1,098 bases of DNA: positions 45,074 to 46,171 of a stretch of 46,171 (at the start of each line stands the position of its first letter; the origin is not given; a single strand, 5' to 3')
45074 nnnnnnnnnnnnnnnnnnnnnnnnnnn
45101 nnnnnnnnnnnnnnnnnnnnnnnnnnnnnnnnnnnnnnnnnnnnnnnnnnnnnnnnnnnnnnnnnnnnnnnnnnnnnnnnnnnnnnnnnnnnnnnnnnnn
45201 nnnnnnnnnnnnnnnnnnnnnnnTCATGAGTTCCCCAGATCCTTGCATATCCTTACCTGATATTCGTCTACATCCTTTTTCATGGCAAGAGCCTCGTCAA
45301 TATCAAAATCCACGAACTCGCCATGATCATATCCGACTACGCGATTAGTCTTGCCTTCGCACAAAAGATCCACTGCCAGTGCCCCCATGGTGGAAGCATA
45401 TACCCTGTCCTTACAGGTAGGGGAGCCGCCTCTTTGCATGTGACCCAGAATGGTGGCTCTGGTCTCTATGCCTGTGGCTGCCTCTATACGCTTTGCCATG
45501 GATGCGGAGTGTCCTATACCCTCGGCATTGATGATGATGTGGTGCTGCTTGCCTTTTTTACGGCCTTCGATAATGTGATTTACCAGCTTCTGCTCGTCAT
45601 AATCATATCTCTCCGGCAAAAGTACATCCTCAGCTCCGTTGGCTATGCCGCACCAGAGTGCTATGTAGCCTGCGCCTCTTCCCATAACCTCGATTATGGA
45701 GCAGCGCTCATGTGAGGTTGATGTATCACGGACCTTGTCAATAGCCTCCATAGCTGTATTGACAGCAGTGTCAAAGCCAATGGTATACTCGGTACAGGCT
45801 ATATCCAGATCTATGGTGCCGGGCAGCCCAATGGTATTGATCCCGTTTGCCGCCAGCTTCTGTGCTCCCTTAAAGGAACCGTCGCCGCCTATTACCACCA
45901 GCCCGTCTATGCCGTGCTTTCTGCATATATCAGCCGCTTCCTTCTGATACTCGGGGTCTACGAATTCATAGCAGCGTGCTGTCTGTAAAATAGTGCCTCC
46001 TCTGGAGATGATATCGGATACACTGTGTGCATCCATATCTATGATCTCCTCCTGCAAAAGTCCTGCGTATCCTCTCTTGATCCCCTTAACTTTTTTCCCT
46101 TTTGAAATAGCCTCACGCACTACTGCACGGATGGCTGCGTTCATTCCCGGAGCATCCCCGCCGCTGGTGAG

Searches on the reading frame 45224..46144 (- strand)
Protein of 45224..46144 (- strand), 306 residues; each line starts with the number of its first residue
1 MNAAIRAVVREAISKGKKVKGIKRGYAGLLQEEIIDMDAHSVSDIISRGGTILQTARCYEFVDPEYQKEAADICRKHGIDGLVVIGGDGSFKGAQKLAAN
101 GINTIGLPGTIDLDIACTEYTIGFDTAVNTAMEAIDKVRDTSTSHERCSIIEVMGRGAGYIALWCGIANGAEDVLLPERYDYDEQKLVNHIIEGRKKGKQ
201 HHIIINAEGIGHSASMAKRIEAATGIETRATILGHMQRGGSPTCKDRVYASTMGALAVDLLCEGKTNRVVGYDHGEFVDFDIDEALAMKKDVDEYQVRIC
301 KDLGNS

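Call 12: search_protein_families(library=pfam, proteins=[window:45224-46144:-], max_evalue=0.00001)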
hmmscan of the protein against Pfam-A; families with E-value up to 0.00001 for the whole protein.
window:45224-46144:- (306 aa): 1 family
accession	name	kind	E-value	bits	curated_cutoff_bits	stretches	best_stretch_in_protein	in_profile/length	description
PF00365.25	PFK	-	6.2e-98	328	30.9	1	1-261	14-277/277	Phosphofructokinase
